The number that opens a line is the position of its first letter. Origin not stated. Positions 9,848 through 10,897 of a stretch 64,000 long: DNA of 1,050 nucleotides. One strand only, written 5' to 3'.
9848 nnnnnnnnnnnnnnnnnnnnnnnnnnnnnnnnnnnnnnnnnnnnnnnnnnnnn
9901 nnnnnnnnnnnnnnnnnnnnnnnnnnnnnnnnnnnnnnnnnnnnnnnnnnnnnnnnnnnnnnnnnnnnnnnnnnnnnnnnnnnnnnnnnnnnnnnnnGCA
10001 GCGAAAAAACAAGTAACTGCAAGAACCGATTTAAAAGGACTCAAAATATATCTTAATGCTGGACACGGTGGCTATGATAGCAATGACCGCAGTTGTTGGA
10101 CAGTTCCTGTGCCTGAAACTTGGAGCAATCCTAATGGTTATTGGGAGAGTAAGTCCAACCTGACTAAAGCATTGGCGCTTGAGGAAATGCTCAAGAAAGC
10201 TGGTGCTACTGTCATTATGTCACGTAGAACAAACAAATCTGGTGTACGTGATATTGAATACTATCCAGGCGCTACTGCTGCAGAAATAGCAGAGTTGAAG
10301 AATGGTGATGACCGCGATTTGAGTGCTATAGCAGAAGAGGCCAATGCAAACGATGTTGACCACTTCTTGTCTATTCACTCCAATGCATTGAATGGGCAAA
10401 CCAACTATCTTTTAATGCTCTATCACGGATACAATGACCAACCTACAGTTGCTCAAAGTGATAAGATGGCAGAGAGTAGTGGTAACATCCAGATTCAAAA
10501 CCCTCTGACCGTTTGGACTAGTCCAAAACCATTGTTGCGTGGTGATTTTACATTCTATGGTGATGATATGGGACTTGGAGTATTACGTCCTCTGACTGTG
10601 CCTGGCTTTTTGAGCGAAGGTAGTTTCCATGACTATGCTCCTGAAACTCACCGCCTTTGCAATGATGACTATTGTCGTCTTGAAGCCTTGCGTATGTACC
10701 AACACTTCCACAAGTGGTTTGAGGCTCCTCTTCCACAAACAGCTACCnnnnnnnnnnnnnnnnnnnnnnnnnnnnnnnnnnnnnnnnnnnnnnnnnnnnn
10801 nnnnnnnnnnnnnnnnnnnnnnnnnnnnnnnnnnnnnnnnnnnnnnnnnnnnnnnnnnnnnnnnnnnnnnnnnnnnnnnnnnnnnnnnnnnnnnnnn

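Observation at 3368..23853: SusC/SusD operon hard-wired to peptidoglycan-cleaving enzymes: candidate peptidoglycan/muropeptide utilisation locus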

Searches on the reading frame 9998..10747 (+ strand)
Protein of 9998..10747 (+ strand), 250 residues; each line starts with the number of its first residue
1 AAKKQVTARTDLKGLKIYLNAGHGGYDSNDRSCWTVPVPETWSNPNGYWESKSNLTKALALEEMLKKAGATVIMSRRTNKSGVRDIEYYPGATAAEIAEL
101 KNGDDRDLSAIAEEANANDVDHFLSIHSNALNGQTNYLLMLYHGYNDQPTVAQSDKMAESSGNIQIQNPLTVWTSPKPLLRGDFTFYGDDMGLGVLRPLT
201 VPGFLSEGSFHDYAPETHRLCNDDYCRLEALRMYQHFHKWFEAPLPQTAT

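Call 41: search_solved_structures(query=A1, max_evalue=1, show_alignments=3)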
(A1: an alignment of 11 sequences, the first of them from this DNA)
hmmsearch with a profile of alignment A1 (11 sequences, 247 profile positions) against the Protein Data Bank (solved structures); distinct sequences matched with E-value up to 1: 9.
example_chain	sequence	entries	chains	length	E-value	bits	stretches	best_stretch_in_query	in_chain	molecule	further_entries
7rag_B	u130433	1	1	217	6.9e-07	32.1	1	42-154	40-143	Germination-specific N-acetylmuramoyl-L-alanine amidase, Autolysin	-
7tj4_B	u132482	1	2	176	0.00037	23.1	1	5-73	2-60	LytH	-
8c0j_A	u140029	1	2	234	0.00057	22.5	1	156-238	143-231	N-acetylmuramoyl-L-alanine amidase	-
5j72_A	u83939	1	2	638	0.0045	19.6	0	108-161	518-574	Putative N-acetylmuramoyl-L-alanine amidase,autolysin cwp6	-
5emi_A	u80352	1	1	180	0.034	16.7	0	106-141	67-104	Cell wall hydrolase/autolysin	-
8c2o_A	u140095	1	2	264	0.043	16.4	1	102-218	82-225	N-acetylmuramoyl-L-alanine amidase AmiA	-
3ne8_A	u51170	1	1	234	0.16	14.5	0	100-154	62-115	N-acetylmuramoyl-l-alanine amidase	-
4bin_A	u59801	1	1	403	0.25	13.9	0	107-235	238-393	N-ACETYLMURAMOYL-L-ALANINE AMIDASE AMIC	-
1xov_A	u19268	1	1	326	0.5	12.9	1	87-154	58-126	Ply protein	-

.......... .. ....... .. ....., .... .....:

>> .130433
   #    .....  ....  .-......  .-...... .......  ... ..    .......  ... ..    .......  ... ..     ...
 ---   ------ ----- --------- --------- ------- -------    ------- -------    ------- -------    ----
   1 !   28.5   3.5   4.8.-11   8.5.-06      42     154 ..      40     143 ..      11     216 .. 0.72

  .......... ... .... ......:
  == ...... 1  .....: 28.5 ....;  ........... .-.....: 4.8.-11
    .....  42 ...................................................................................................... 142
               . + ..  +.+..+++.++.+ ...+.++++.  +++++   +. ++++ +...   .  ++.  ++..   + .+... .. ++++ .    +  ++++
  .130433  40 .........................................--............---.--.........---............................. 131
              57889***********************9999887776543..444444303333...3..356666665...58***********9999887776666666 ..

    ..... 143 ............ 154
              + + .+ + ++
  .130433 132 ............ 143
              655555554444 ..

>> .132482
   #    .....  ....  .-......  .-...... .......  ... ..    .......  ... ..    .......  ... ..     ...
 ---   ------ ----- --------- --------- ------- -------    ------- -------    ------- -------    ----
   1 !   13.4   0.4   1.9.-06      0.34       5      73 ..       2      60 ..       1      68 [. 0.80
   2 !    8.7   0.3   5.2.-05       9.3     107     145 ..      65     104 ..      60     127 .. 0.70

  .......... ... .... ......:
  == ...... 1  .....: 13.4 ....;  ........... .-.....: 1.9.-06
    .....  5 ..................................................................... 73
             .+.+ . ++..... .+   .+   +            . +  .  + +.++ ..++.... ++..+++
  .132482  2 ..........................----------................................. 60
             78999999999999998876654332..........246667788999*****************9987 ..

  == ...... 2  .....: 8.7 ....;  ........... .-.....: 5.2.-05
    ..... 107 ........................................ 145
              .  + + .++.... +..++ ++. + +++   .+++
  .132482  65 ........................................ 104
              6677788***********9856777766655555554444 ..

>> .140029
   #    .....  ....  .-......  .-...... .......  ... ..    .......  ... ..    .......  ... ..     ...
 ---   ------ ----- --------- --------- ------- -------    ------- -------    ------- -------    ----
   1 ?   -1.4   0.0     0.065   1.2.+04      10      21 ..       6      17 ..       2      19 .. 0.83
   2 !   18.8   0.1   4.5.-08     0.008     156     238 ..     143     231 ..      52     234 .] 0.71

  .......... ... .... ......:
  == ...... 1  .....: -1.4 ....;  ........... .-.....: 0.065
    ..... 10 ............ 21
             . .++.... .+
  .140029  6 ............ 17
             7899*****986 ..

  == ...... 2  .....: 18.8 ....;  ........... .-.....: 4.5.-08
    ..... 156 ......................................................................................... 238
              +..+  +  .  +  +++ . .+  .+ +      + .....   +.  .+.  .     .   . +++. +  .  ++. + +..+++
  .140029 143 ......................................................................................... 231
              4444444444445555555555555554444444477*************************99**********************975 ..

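Call 42: find_related_loci(query=A1, collection=genome_contigs, flank=10000)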
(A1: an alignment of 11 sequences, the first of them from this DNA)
Query A1 (250 aa) in genome_contigs; peptide patterns used: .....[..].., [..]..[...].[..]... (x = any residue, [..] = any of these).
598 stretches matched a pattern (row limit reached: there are more); 586 encode a relative of the query (tblastn E <= 1e-3); the best 80 are kept; 80 distinct loci.
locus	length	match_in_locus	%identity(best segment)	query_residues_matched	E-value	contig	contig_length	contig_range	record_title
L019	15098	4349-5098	90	1-250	1e-159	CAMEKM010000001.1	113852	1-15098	MAG: uncultured Bacteroidales bacterium isolate SRR15057930_bin.20_metaWRAP_v1.3_MAG genome assembly, contig: ERZ1040743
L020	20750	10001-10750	89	1-250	8e-158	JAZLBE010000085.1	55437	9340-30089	MAG: Paludibacteraceae bacterium isolate T1900045066_TC20190060.MAGScoT_cleanbin_000031 SGB_4598_k141_2315042, whole gen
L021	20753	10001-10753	88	1-250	6e-154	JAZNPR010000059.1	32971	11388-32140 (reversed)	MAG: Paludibacteraceae bacterium isolate T1900044833_TS20190299.MAGScoT_cleanbin_000033 SGB_2903_k141_1527204, whole gen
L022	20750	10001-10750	87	1-250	2e-151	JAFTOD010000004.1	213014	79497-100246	MAG: Paludibacteraceae bacterium isolate RGIG3996 Roe_deer_Cecum-4__c1843, whole genome shotgun sequence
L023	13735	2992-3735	87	3-250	3e-151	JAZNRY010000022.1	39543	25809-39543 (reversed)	MAG: Paludibacteraceae bacterium isolate T1900044812_TS20190278.MAGScoT_cleanbin_000006 SGB_2793_k141_1681703, whole gen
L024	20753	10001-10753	86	1-250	8e-149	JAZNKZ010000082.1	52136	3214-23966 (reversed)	MAG: Paludibacteraceae bacterium isolate T1900044672_TS20190138.MAGScoT_cleanbin_000028 SGB_1597_k141_2802822, whole gen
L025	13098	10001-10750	84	1-250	3e-147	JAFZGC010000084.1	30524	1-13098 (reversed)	MAG: Paludibacteraceae bacterium isolate RGIG7735 Water_buffalos_Rectum-3__c279486, whole genome shotgun sequence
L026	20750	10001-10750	83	1-250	2e-146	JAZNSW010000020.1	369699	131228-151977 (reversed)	MAG: Paludibacteraceae bacterium isolate T1900044806_TS20190272.MAGScoT_cleanbin_000005 SGB_2755_k141_212814, whole geno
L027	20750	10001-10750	82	1-250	2e-142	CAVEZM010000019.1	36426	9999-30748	Acidaminococcaceae bacterium isolate G02620-L1_cleanbin_000020 genome assembly, contig: Spades_G02620-L1_contig_554, who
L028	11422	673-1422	78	1-250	2e-140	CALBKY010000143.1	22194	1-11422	MAG TPA_asm: uncultured Bacteroidales bacterium isolate SRR1747047_bin.50_CONCOCT_v1.1_MAG genome assembly, contig: ERZ8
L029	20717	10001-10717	82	12-250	4e-140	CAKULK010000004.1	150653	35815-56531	MAG: uncultured Bacteroidales bacterium isolate REFINED_METABAT215_TOP10_CONTIGS_1500_ASSEMBLY_K77_MERGED__Hadza_PheChl_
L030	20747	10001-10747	79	2-250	1e-138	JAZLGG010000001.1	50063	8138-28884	MAG: Paludibacteraceae bacterium isolate T1900044998_TA20190060.MAGScoT_cleanbin_000023 SGB_4264_k141_447104, whole geno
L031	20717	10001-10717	79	12-250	6e-136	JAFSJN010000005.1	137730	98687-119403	MAG: Paludibacteraceae bacterium isolate RGIG3200 Goat_Reticulum-1__c79227, whole genome shotgun sequence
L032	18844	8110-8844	72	4-248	9e-125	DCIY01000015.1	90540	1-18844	MAG TPA_asm: Bacteroidales bacterium UBA1714 UBA1714_contig_4070, whole genome shotgun sequence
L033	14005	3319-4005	71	11-250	6e-119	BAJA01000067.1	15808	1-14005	Bacteroides nordii WAL 11050 = JCM 12987 DNA, contig: JCM12987.contig00067, whole genome shotgun sequence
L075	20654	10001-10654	50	6-243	4e-64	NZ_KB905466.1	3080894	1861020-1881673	Bacteroides salyersiae WAL 10018 = DSM 18765 = JCM 12988 strain DSM 18765 acAqE-supercont1.1, whole genome shotgun seque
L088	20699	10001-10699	46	7-250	6e-59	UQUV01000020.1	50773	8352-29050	uncultured Porphyromonadaceae bacterium isolate UMGS659 genome assembly, contig: NODE_680_length_50773_cov_8.978903, who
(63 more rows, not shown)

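Call 46: search_protein_families(library=pfam, proteins=[L075:304-1149:-, L075:1177-2838:-, L075:2853-5894:-, L075:6481-7359:-, L075:9014-9940:+, L075:9944-13828:+, L075:14290-15354:+, L075:15507-16955:+, L075:16988-18856:+, L075:18885-20351:+], max_evalue=0.0001)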
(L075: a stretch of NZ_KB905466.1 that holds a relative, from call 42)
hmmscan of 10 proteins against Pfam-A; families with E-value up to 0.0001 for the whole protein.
L075:304-1149:- (281 aa): 0 families

L075:1177-2838:- (553 aa): 2 families
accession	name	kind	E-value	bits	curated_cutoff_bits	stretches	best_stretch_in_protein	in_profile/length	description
PF12771.13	SusD-like_2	-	1.8e-28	100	27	1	43-466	14-393/415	Starch-binding associating with outer membrane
PF12741.13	SusD-like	-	5.1e-19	69.1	27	1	57-240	50-222/495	Susd and RagB outer membrane lipoprotein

L075:2853-5894:- (1013 aa): 2 families
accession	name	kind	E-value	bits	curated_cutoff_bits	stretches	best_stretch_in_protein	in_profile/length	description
PF13715.12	CarbopepD_reg_2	-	5.3e-18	65.3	32.2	1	31-113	1-88/88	CarboxypepD_reg-like domain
PF07715.20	Plug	-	1.4e-17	64.6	23.9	1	122-233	2-107/107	TonB-dependent Receptor Plug Domain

L075:6481-7359:- (292 aa): 0 families

L075:9014-9940:+ (308 aa): 1 family
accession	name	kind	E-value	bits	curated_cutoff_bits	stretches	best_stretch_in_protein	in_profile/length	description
PF07676.18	PD40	-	9.7e-05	22.7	20.9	0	192-204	13-25/38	WD40-like Beta Propeller Repeat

L075:9944-13828:+ (1294 aa): 4 families
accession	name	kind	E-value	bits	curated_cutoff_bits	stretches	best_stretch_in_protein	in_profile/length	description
PF18962.6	Por_Secre_tail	-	3.1e-14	53.5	27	1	1227-1293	1-71/75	Secretion system C-terminal sorting domain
PF01520.23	Amidase_3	-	6.8e-13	49.5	27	1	30-221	1-162/174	N-acetylmuramoyl-L-alanine amidase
PF13620.12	CarboxypepD_reg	-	2.6e-07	31.3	32.3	1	273-338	13-77/82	Carboxypeptidase regulatory-like domain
PF17210.9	SdrD_B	-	6.5e-06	26.7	29.7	1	272-338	22-83/112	SdrD B-like domain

L075:14290-15354:+ (354 aa): 2 families
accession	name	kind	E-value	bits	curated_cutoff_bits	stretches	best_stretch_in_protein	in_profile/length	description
PF07075.17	NamZ_N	-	1.2e-74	250.5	26.9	1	43-242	1-202/203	Exo-beta-N-acetylmuramidase NamZ, N-terminal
PF20732.2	NamZ_C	-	2.3e-15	58.1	25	1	246-354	1-120/152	Exo-beta-N-acetylmuramidase NamZ, C-terminal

L075:15507-16955:+ (482 aa): 1 family
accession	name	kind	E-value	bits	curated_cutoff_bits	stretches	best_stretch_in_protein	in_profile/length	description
PF00474.23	SSF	-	2.9e-28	99.3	22.8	1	33-424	1-393/406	Sodium:solute symporter family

L075:16988-18856:+ (622 aa): 5 families
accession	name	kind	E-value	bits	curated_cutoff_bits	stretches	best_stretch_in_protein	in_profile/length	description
PF13570.13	Beta-prop_ACSF4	-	8e-47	160.7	133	3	287-455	40-212/329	Beta-alanine-activating enzyme, beta-propeller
PF13360.13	PQQ_2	-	4.1e-38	131.8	27.6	2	318-452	5-143/233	Outer membrane protein assembly factor BamB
PF01011.28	PQQ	-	4e-18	65.9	26.7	0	466-507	50-90/595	Glucose/ethanol/alcohol dehydrogenase, beta-propeller domain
PF00149.33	Metallophos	-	6.9e-17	62.9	21.5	1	27-203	1-189/191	Calcineurin-like phosphoesterase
PF25292.1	Beta-prop_CGLA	-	7.3e-05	22.8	26.8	0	324-374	61-114/316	Lambda-carrageenase beta-propeller domain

L075:18885-20351:+ (488 aa): 2 families
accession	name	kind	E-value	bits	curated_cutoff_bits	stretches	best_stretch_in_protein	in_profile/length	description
PF00535.33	Glycos_transf_2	-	3.6e-22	79.5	23.3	1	247-368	1-119/168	Glycosyl transferase family 2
PF10111.15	Glyco_tranf_2_2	-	3.4e-06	27.2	27.3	1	247-343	1-98/276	Glycosyltransferase like family 2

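Call 84: search_protein_families(library=pfam, proteins=[L088:969-1895:+, L088:2042-5614:+, L088:5617-7347:+, L088:7350-9038:+, L088:9117-9938:+, L088:9950-12589:+, L088:12645-14120:+, L088:14398-16710:+, L088:16718-18451:+, L088:19898-20545:-], max_evalue=0.0001)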
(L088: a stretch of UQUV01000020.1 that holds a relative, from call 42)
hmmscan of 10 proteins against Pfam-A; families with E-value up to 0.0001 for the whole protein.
L088:969-1895:+ (308 aa): 2 families
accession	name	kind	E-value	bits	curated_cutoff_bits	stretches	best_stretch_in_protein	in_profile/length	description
PF04773.18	FecR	-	5.1e-18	65.7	24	1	102-194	5-97/97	FecR protein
PF16344.10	FecR_C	-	7.6e-15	55.1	24.4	1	237-305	2-69/70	FecR, C-terminal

L088:2042-5614:+ (1190 aa): 5 families
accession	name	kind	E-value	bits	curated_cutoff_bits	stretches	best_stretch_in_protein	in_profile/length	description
PF13715.12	CarbopepD_reg_2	-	3.5e-16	59.4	32.2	1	140-223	1-88/88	CarboxypepD_reg-like domain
PF07715.20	Plug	-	3.4e-15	56.9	23.9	1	233-339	4-107/107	TonB-dependent Receptor Plug Domain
PF00593.30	TonB_dep_Rec_b-barrel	-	9.2e-15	55.9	27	1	515-1035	13-377/436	TonB dependent receptor-like, beta-barrel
PF07660.19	STN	-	1.1e-13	51.1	28.4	1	75-120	5-51/52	Secretin and TonB N terminus short domain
PF13620.12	CarboxypepD_reg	-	1.3e-10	41.9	32.3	1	139-210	1-80/82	Carboxypeptidase regulatory-like domain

L088:5617-7347:+ (576 aa): 2 families
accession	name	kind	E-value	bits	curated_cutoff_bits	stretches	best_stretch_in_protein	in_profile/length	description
PF07980.17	SusD_RagB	-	3e-35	122.7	23.1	1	295-569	39-294/297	SusD family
PF14322.12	SusD-like_3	-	5.6e-07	30.4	27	1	25-217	1-191/191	Starch-binding associating with outer membrane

L088:7350-9038:+ (562 aa): 1 family
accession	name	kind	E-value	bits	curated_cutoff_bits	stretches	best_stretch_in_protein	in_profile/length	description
PF15416.12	DUF4623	-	1.8e-83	281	28.9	2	219-561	108-450/450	Domain of unknown function (DUF4623)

L088:9117-9938:+ (273 aa): 0 families

L088:9950-12589:+ (879 aa): 6 families
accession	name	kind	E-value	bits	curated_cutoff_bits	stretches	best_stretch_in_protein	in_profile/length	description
PF01520.23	Amidase_3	-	8.6e-14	52.4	27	1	28-231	1-166/174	N-acetylmuramoyl-L-alanine amidase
PF13620.12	CarboxypepD_reg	-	1.6e-11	44.8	32.3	1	279-344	12-76/82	Carboxypeptidase regulatory-like domain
PF17210.9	SdrD_B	-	4.3e-08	33.8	29.7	1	277-328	20-70/112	SdrD B-like domain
PF17802.7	SpaA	-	1.7e-06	28.5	23.1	1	272-346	7-85/91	Prealbumin-like fold domain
PF18962.6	Por_Secre_tail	-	3.5e-06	27.6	27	1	827-878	18-70/75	Secretion system C-terminal sorting domain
PF13715.12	CarbopepD_reg_2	-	3.6e-05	24.1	32.2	1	276-351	9-78/88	CarboxypepD_reg-like domain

L088:12645-14120:+ (491 aa): 3 families
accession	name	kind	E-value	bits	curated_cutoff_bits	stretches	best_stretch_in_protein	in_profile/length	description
PF02638.21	GHL10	-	1.9e-74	251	27.9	1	40-342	1-294/311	Glycosyl hydrolase-like 10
PF14871.12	GHL6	-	2.3e-05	25.1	35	0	70-165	4-81/132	Hypothetical glycosyl hydrolase 6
PF02065.24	Melibiase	-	6.3e-05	22.6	27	0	118-203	105-190/347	Melibiase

L088:14398-16710:+ (770 aa): 3 families
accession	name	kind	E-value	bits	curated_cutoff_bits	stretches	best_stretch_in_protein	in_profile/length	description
PF00933.27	Glyco_hydro_3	-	7.2e-70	236.3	27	1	52-358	1-314/316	Glycosyl hydrolase family 3 N terminal domain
PF01915.27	Glyco_hydro_3_C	-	4.9e-52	177.3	31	1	401-653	2-200/200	Glycosyl hydrolase family 3 C-terminal domain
PF14310.12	Fn3-like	-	6.6e-25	87.5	25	1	690-759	1-71/71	Fibronectin type III-like domain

L088:16718-18451:+ (577 aa): 3 families
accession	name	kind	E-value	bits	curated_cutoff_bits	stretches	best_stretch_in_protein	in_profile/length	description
PF04616.20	Glyco_hydro_43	-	6.9e-29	101.5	32.2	1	51-318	9-287/288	Glycosyl hydrolases family 43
PF00754.31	F5_F8_type_C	-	1e-11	45.5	28.2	1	354-469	2-114/127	F5/8 type C domain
PF22633.2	F5_F8_type_C_2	-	1.7e-09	38.6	27.8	1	369-464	3-90/91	NedA-like, galactose-binding domain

L088:19898-20545:- (215 aa): 0 families
